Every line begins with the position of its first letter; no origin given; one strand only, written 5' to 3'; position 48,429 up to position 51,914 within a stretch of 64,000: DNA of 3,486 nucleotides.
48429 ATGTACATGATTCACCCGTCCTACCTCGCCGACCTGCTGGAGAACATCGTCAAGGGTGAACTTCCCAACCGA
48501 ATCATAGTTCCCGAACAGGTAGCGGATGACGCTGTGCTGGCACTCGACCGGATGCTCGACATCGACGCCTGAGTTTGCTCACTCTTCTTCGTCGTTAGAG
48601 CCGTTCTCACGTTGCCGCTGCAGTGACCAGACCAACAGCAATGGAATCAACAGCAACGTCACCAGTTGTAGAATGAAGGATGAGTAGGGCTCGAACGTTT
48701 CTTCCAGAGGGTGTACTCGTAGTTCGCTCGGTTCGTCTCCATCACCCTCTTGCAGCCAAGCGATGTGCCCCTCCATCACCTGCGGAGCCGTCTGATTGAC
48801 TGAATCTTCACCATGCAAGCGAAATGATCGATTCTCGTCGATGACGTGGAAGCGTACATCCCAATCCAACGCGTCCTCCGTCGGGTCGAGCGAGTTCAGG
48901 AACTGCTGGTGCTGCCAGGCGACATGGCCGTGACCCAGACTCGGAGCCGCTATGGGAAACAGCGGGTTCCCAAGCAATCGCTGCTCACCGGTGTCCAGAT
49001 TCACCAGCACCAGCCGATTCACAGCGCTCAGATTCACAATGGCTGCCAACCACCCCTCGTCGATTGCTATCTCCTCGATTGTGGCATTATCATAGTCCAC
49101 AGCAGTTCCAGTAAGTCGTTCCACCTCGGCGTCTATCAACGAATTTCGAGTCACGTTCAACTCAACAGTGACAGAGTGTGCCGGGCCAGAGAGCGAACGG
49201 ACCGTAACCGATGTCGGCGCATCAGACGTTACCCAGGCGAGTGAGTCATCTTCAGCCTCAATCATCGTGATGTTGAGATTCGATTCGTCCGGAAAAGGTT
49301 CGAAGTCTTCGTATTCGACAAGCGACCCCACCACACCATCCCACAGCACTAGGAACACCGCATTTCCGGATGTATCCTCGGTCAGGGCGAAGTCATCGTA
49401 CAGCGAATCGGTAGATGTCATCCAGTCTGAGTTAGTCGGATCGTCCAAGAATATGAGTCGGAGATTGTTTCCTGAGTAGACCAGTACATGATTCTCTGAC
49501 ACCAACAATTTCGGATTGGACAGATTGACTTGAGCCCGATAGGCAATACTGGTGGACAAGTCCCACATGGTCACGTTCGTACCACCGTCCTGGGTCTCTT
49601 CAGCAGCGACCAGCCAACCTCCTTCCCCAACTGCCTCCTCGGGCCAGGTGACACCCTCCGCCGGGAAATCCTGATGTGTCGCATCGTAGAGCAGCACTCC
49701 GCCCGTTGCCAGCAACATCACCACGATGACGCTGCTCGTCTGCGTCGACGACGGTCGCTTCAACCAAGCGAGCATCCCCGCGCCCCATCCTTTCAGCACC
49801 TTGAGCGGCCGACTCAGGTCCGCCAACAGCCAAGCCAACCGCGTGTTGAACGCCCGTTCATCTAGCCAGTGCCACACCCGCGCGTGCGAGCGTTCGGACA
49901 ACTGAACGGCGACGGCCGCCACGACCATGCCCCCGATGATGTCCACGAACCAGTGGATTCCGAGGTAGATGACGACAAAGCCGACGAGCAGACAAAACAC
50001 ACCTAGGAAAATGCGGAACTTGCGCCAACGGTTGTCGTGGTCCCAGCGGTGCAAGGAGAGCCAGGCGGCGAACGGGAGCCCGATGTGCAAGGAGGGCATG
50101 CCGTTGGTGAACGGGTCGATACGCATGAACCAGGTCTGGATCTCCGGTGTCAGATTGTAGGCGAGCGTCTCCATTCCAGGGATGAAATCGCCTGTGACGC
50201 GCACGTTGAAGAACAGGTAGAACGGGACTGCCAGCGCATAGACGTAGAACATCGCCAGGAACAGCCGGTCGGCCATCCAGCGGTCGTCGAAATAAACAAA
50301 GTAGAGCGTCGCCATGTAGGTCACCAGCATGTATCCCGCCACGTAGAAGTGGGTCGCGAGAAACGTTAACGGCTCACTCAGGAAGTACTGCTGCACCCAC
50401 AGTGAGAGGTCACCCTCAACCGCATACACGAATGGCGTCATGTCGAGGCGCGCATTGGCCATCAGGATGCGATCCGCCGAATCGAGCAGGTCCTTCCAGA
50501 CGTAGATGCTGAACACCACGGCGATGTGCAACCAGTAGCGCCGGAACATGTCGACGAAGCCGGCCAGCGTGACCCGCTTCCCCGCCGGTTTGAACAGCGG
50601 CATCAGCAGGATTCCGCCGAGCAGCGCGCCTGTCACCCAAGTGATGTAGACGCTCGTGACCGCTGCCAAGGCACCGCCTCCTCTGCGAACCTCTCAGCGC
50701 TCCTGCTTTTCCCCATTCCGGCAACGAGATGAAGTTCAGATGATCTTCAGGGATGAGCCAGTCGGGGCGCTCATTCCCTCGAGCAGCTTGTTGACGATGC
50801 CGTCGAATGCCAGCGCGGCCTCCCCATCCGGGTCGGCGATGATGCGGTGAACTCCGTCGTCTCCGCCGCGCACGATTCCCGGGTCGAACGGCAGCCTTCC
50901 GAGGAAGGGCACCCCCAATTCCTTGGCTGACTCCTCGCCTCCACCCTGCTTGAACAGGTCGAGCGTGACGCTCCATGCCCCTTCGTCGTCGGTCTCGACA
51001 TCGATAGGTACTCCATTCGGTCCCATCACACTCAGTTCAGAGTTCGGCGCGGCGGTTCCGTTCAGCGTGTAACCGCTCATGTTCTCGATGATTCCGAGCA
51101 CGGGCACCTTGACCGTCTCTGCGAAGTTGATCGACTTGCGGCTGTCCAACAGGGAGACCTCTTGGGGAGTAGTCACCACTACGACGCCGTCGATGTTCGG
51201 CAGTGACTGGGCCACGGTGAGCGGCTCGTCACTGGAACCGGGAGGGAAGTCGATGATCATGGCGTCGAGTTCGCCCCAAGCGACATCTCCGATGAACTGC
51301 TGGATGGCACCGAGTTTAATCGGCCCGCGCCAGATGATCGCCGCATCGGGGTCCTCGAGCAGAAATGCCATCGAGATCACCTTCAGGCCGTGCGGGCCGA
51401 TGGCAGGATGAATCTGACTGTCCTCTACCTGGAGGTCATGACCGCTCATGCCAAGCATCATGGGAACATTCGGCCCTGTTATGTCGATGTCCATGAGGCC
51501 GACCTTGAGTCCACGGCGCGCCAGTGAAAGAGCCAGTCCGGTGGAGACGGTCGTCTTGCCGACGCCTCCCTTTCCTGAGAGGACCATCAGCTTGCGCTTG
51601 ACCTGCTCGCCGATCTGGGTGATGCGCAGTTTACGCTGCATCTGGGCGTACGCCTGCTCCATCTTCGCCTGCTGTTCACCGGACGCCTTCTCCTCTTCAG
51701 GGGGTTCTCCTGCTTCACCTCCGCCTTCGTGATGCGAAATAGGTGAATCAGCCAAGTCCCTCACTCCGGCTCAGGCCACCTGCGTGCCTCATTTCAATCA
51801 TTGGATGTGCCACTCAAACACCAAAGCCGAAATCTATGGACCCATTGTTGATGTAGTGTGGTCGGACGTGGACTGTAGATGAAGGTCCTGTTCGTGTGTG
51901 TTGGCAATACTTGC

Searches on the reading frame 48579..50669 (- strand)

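Call 39: search_protein_families(library=pfam, proteins=[window:48579-50669:-], max_evalue=0.0001)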
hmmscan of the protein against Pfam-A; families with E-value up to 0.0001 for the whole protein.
window:48579-50669:- (696 aa): 2 families
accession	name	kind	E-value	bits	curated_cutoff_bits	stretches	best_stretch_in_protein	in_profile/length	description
PF01569.27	PAP2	-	8.2e-09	35.7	27.2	1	183-257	47-120/130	PAP2 superfamily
PF14378.12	PAP2_3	-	3.5e-08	33.9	27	1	87-255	13-188/190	PAP2 superfamily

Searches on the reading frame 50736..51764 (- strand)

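Call 39: search_protein_families(library=pfam, proteins=[window:50736-51764:-], max_evalue=0.0001)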
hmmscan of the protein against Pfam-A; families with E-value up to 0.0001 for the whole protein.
window:50736-51764:- (342 aa): 4 families
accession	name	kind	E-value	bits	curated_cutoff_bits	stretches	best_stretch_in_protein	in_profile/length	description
PF10609.15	ParA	-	4.2e-84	282.2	27.1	2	54-236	1-181/246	NUBPL iron-transfer P-loop NTPase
PF01656.29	CbiA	-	1.8e-13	50.9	25.4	1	59-207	1-54/125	CobQ/CobB/MinD/ParA nucleotide binding domain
PF13614.12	AAA_31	-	8e-09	36.1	27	1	59-110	4-54/177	AAA domain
PF02374.21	ArsA_ATPase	-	4.5e-07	29.8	24.3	1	58-93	2-37/305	Anion-transporting ATPase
